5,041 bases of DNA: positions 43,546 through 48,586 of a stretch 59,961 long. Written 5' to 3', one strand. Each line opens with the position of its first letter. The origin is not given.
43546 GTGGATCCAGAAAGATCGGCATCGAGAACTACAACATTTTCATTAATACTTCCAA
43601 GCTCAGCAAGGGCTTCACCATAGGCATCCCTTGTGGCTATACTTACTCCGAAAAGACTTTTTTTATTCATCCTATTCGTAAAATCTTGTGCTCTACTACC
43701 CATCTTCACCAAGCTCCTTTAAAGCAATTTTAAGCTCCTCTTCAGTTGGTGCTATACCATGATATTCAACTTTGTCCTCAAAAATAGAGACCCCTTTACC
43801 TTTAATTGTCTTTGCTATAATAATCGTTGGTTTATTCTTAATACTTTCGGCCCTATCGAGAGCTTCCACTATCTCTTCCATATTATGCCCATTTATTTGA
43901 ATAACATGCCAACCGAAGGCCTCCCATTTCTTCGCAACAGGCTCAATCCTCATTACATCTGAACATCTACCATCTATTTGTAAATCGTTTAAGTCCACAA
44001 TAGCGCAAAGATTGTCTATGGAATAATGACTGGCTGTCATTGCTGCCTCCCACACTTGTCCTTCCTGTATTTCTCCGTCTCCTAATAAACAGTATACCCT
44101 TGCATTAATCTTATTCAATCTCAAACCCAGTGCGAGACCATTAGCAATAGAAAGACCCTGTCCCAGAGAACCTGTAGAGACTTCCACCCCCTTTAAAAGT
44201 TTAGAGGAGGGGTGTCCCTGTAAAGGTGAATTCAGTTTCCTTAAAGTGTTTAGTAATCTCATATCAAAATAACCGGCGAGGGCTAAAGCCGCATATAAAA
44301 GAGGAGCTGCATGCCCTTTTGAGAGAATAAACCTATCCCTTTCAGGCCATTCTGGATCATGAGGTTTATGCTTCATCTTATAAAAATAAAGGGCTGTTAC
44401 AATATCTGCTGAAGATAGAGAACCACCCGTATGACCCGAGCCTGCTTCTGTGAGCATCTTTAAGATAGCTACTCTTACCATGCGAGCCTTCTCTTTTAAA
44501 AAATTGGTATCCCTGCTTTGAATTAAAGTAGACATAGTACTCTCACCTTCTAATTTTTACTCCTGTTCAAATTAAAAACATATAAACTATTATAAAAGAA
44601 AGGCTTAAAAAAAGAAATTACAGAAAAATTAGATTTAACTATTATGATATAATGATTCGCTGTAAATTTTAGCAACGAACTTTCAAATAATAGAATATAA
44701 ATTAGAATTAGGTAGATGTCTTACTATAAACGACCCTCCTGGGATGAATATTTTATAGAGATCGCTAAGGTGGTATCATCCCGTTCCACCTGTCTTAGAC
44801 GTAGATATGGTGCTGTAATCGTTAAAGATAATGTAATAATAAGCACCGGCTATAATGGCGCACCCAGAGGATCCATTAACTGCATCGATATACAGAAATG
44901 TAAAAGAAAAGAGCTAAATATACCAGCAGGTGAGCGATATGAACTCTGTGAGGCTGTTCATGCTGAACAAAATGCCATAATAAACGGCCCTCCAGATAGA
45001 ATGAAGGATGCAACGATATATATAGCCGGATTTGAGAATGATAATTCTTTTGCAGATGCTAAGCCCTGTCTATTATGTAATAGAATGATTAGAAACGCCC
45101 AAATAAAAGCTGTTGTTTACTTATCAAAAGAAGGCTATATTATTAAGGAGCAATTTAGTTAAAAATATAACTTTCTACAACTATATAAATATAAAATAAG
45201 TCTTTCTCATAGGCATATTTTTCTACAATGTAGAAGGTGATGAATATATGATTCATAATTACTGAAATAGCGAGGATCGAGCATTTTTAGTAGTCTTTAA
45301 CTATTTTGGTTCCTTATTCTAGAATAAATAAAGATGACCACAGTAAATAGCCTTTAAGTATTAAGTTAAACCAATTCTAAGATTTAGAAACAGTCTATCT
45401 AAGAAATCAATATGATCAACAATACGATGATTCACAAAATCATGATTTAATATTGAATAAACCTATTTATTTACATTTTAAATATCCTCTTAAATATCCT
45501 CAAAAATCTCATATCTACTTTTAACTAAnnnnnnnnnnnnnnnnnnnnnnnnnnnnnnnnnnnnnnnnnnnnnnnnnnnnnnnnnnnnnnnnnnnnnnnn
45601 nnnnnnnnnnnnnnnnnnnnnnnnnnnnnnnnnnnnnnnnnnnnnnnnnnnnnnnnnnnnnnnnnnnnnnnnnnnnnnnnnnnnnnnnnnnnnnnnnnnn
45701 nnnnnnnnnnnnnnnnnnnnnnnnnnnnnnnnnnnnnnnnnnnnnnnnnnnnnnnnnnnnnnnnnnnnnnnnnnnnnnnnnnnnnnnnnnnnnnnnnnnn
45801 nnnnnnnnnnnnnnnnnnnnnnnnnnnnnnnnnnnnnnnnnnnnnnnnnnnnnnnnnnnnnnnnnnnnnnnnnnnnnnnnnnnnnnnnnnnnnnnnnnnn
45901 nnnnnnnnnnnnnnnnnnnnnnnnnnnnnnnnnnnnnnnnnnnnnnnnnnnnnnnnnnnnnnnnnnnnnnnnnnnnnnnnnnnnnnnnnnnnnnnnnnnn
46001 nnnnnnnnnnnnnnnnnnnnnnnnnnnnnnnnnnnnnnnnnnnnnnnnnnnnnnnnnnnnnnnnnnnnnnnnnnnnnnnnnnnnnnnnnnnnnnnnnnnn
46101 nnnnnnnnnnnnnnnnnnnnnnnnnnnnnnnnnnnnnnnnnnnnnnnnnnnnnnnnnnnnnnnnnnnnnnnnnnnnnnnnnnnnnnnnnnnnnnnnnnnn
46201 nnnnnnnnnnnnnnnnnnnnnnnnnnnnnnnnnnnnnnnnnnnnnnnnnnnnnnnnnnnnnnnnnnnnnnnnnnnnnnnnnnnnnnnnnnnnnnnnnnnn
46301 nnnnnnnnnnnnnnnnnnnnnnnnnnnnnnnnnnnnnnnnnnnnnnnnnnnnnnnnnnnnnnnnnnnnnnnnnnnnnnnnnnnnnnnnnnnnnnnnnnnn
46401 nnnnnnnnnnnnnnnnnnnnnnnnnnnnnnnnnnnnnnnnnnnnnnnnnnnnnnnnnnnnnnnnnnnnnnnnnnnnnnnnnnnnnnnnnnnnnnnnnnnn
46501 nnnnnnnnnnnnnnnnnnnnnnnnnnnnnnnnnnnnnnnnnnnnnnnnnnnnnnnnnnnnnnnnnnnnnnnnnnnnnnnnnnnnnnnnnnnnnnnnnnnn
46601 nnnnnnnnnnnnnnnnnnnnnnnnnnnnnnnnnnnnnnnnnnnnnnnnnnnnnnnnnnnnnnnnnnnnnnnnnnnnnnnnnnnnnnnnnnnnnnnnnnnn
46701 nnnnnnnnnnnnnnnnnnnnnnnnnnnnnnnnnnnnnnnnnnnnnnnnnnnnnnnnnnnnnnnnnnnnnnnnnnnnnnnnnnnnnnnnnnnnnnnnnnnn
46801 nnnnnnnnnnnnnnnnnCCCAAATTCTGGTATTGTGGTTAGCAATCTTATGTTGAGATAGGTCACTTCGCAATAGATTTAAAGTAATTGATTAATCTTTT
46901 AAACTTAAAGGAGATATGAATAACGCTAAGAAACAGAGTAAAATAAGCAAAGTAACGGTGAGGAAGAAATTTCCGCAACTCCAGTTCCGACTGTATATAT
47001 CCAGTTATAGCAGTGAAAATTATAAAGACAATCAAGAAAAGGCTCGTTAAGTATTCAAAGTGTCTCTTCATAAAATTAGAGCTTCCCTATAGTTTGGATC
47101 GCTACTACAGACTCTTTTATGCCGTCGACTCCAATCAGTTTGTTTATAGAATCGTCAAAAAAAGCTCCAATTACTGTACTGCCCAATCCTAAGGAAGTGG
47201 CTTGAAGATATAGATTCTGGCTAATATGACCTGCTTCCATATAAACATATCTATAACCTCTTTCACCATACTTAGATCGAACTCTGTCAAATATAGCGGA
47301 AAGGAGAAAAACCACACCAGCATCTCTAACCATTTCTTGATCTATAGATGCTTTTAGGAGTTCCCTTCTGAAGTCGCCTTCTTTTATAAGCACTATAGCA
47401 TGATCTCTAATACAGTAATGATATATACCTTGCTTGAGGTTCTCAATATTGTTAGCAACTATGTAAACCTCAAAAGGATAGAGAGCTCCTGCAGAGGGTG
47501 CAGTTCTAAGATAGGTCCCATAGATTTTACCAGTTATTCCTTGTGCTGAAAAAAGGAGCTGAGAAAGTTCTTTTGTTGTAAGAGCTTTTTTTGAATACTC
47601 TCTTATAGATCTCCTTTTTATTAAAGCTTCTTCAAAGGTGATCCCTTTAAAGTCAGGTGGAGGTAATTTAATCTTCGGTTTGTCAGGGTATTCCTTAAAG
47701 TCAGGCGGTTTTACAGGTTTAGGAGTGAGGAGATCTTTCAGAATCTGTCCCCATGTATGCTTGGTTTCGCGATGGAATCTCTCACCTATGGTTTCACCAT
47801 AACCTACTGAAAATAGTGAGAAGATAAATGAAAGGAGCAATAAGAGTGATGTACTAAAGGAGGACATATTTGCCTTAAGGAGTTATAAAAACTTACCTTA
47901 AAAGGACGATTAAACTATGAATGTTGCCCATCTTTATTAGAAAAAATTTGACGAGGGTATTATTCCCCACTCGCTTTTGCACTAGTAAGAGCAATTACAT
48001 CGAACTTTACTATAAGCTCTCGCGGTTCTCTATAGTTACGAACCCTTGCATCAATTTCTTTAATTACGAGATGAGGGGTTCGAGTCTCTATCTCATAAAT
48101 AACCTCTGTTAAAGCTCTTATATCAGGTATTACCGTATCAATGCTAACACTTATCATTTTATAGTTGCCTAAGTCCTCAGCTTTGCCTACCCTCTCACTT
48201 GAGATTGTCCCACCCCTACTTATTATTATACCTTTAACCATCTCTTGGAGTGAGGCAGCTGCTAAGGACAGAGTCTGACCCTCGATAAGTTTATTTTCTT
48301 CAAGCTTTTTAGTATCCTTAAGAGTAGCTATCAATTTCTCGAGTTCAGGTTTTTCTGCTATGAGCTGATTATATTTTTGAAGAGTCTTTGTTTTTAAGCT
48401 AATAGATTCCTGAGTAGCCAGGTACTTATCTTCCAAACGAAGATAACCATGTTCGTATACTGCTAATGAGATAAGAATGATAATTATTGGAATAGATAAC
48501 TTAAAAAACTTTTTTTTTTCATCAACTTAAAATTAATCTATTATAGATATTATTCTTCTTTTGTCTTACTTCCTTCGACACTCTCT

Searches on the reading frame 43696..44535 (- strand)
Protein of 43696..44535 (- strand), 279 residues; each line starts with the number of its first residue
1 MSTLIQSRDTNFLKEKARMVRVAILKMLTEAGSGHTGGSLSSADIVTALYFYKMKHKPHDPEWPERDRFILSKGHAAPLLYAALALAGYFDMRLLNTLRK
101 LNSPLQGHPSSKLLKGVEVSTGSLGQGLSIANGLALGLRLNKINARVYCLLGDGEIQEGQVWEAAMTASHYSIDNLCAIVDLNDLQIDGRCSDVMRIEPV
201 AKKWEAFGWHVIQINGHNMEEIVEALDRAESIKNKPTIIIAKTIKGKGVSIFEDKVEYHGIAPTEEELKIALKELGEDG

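Call 40: search_protein_families(library=pfam, proteins=[window:43696-44535:-], max_evalue=0.001)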
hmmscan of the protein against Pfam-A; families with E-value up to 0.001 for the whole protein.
window:43696-44535:- (279 aa): 4 families
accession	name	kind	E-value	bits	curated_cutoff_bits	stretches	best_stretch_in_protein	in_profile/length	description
PF00456.26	Transketolase_N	-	1.3e-63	215.4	22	1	16-277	5-277/334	Transketolase, thiamine diphosphate binding domain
PF13292.11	DXP_synthase_N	-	8.5e-11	42.1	21.2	1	10-187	15-175/274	1-deoxy-D-xylulose-5-phosphate synthase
PF00676.26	E1_dh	-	1.2e-05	24.8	22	1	121-243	100-224/300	Dehydrogenase E1 component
PF02775.26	TPP_enzyme_C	-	3.2e-05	24.2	21.9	0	120-238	26-148/151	Thiamine pyrophosphate enzyme, C-terminal TPP binding domain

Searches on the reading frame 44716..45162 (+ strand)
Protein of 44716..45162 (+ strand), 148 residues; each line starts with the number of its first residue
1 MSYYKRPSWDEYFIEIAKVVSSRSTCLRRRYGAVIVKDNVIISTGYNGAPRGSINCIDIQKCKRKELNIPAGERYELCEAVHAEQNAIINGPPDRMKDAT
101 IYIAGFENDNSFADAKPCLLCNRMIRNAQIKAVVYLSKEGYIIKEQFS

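Call 40: search_protein_families(library=pfam, proteins=[window:44716-45162:+], max_evalue=0.001)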
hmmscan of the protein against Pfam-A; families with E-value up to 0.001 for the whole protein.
window:44716-45162:+ (148 aa): 2 families
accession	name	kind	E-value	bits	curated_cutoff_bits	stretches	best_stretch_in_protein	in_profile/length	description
PF00383.29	dCMP_cyt_deam_1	-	3.3e-18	65.9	25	1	8-136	2-101/102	Cytidine and deoxycytidylate deaminase zinc-binding region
PF14437.12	MafB19-deam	-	3.9e-10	40.2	27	1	8-138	2-102/142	MafB19-like deaminase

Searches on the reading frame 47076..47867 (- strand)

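Call 40: search_protein_families(library=pfam, proteins=[window:47076-47867:-], max_evalue=0.001)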
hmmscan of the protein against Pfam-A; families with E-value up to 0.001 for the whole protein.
window:47076-47867:- (263 aa): 2 families
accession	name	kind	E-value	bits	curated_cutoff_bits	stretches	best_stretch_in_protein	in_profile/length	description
PF00881.29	Nitroreductase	-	5e-32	111.8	23.5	1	84-262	3-167/167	Nitroreductase family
PF14512.11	TM1586_NiRdase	-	0.0004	20.5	27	0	79-111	3-35/215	Putative TM nitroreductase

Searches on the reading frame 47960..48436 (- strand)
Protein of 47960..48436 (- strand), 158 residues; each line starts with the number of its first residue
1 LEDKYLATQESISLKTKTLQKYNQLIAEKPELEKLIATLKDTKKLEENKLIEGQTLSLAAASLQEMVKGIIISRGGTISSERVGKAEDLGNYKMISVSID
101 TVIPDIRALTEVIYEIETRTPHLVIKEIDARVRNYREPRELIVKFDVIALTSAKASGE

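Call 40: search_protein_families(library=pfam, proteins=[window:47960-48436:-], max_evalue=0.001)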
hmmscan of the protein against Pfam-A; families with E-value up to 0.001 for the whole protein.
window:47960-48436:- (158 aa): 1 family
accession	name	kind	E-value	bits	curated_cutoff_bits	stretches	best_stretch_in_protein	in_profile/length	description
PF10741.14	T2SSM_b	-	1.1e-11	45.1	21.7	1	47-149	3-109/111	Type II secretion system (T2SS), protein M subtype b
